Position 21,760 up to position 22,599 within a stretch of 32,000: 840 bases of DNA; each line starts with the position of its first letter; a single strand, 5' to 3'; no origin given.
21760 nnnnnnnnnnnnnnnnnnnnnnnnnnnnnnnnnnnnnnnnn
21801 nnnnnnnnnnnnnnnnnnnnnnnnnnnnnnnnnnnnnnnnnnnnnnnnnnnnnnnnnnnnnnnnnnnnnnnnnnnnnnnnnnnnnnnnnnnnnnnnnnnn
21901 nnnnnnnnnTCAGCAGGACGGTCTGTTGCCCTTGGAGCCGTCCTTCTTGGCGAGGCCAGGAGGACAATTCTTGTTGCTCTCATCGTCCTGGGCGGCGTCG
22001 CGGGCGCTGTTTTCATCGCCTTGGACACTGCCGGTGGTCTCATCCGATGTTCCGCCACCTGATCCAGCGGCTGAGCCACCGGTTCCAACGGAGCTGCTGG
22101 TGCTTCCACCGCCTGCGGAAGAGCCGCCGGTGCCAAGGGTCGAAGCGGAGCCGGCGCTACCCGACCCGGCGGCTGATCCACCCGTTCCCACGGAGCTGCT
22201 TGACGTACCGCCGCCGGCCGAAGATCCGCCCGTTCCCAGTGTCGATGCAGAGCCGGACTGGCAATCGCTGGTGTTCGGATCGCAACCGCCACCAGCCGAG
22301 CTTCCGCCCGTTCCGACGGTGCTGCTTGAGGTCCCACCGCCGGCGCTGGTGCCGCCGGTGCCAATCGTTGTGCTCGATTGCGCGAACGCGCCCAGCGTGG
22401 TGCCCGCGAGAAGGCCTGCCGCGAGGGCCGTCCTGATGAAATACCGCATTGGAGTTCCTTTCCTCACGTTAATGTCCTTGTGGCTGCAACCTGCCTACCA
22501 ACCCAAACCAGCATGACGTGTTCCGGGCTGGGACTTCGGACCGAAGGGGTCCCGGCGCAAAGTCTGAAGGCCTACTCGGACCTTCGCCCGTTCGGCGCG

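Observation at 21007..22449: Operon-like trio of secreted, cysteine-capped Gly/Ser/Thr-rich low-complexity proteins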

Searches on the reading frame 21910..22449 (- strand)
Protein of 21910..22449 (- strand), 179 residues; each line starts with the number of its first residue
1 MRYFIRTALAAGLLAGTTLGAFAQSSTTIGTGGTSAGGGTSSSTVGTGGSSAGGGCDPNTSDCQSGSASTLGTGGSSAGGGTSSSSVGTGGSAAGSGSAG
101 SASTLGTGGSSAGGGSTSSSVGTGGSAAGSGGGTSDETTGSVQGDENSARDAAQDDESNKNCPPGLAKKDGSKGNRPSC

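Call 6: search_protein_families(library=pfam, proteins=[window:21910-22449:-], max_evalue=1)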
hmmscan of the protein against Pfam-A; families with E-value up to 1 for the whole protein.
window:21910-22449:- (179 aa): 0 families

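Call 7: search_protein_families(library=ncbifam, proteins=[window:21910-22449:-], max_evalue=1)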
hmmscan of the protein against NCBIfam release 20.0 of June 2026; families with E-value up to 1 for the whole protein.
window:21910-22449:- (179 aa): 0 families

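Call 11: find_homologous_proteins(query=window:21910-22449:-, max_evalue=0.001)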
Query window:21910-22449:- (179 aa): 38 proteins with E <= 0.001 among 8000 candidates.
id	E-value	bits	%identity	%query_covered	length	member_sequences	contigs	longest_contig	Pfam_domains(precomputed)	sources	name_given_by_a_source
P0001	1.6e-60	222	75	100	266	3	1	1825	-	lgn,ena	-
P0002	6.4e-50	187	73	98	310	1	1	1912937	-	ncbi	-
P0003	3.8e-31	126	49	89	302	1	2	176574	-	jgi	jgi:hypothetical protein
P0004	1.5e-29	121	68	22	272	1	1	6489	-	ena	-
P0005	5.4e-28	116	57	80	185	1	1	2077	-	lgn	-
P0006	3.2e-22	97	60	94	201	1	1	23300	-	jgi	jgi:hypothetical protein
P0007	3.5e-22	97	44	74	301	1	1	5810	-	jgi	jgi:hypothetical protein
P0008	1.2e-18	86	46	97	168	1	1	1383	-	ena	-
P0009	5.5e-13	67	51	39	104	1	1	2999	-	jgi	jgi:hypothetical protein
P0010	6.2e-13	67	-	-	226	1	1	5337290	-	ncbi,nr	ncbi:hypothetical protein [Methylorubrum sp. SL192]|nr:hypothetical protein [Methylorubrum sp. SL192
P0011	1.2e-12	66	-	-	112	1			-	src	-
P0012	2.6e-12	65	-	-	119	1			-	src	-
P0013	3.9e-12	64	50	61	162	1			-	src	-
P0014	7.6e-12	64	48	66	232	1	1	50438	-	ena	-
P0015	8.6e-12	63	100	19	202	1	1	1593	-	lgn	-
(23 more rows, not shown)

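Call 14: list_cluster_members(proteins=[window:21910-22449:-, window:21468-21845:-, window:21007-21456:-])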
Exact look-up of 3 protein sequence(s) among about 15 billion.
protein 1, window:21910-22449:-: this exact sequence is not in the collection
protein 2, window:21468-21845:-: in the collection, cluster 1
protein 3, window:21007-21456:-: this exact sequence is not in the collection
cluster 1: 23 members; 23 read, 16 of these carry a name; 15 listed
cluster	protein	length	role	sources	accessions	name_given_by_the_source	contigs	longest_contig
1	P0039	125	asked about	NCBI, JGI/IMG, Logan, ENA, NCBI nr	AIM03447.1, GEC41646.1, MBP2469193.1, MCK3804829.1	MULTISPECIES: hypothetical protein [Sinorhizobium] | hypothetical protein [Sinorhizobium meliloti]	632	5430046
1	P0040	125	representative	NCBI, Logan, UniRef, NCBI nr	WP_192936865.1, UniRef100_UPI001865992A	hypothetical protein [Sinorhizobium meliloti] | hypothetical protein n=1 Tax=Rhizobium meliloti TaxID=382 RepID=UPI001865992A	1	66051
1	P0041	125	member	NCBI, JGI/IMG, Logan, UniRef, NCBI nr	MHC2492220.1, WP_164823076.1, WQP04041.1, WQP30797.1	hypothetical protein [Sinorhizobium meliloti] | hypothetical protein | hypothetical protein n=1 Tax=Rhizobium meliloti TaxID=382 RepID=UPI0013E2E849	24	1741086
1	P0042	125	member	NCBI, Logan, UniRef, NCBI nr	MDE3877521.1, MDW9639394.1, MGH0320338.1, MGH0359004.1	hypothetical protein [Sinorhizobium meliloti] | hypothetical protein n=1 Tax=Rhizobium meliloti TaxID=382 RepID=UPI00037A95A9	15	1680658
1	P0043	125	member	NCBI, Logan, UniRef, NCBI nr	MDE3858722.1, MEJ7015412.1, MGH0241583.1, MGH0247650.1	hypothetical protein NKY70_30295 [Sinorhizobium meliloti] | hypothetical protein n=1 Tax=Rhizobium meliloti TaxID=382 RepID=UPI00048869C0 | hypothetical protein [Sinorhizobium meliloti]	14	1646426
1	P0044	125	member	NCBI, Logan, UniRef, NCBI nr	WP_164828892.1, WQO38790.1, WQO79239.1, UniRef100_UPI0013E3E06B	hypothetical protein [Sinorhizobium meliloti] | hypothetical protein n=1 Tax=Rhizobium meliloti TaxID=382 RepID=UPI0013E3E06B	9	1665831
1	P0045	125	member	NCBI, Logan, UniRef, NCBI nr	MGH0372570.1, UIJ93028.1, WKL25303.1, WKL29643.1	hypothetical protein [Sinorhizobium meliloti] | hypothetical protein n=1 Tax=Rhizobium meliloti TaxID=382 RepID=UPI0018DF8270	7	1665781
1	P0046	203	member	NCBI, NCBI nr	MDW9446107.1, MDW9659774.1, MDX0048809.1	hypothetical protein GOA58_00135 [Sinorhizobium meliloti] | hypothetical protein [Sinorhizobium meliloti]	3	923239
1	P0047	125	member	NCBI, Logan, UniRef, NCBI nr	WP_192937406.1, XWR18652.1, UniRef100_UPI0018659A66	hypothetical protein RWA02_22205 (plasmid) [Sinorhizobium meliloti] | hypothetical protein n=1 Tax=Rhizobium meliloti TaxID=382 RepID=UPI0018659A66 | hypothetical protein [Sinorhizobium meliloti]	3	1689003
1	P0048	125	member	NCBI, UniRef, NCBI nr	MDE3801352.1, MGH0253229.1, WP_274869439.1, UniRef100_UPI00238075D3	hypothetical protein NKY40_27335 [Sinorhizobium meliloti] | hypothetical protein n=1 Tax=Rhizobium meliloti TaxID=382 RepID=UPI00238075D3 | hypothetical protein [Sinorhizobium meliloti]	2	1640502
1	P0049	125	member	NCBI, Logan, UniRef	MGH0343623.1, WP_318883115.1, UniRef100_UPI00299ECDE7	hypothetical protein NKY44_07295 [Sinorhizobium meliloti] | hypothetical protein n=1 Tax=Rhizobium meliloti TaxID=382 RepID=UPI00299ECDE7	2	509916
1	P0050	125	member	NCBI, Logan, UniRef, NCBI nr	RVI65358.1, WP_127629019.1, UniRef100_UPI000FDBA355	hypothetical protein CN187_19805 [Sinorhizobium meliloti] | hypothetical protein n=1 Tax=Rhizobium meliloti TaxID=382 RepID=UPI000FDBA355 | hypothetical protein [Sinorhizobium meliloti]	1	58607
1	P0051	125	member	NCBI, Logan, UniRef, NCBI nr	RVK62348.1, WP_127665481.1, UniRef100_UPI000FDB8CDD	hypothetical protein CN155_01825 [Sinorhizobium meliloti] | hypothetical protein n=1 Tax=Rhizobium meliloti TaxID=382 RepID=UPI000FDB8CDD | hypothetical protein [Sinorhizobium meliloti]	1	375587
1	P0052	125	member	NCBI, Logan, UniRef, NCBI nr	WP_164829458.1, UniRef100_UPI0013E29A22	hypothetical protein [Sinorhizobium meliloti] | hypothetical protein n=1 Tax=Rhizobium meliloti TaxID=382 RepID=UPI0013E29A22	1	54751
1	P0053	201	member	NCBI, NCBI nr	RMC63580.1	hypothetical protein EBB04_28145 [Sinorhizobium meliloti]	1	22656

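Call 66: predict_structure(alignment_id=A4)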
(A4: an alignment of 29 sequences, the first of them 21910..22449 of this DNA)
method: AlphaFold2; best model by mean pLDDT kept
length: 179 residues; sequences in the alignment: 29
mean_pLDDT: 56.3   pTM: 0.38
mean pLDDT of the five models: 56.3, 50.6, 50.1, 48.5, 47.2
residues with pLDDT >= 90: 0; 70-90: 9; 50-70: 123; < 50: 47
segments of 3 or more residues with pLDDT < 50: 11-23, 129-155
pLDDT, mean of each block of 10 residues (from residue 1): 49 44 57 60 67 69 66 62 61 60 62 58 52 37 42 51 61 54
secondary structure, 60 per line:
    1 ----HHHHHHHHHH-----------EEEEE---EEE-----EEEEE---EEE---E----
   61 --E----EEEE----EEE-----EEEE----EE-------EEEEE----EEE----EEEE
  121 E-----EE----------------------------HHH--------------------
elements in order: H5-14 E26-30 E34-36 E42-46 E50-52 E68-71 E76-78 E84-87 E101-105 E110-112 E117-121

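Call 87: search_protein_families(library=padloc, proteins=[window:21910-22449:-], max_evalue=0.1)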
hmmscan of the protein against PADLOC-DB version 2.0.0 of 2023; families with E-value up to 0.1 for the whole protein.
window:21910-22449:- (179 aa): 0 families

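Call 88: search_protein_families(library=phrogs, proteins=[window:21910-22449:-], max_evalue=0.1)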
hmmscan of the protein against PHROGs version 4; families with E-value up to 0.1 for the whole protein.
window:21910-22449:- (179 aa): 0 families
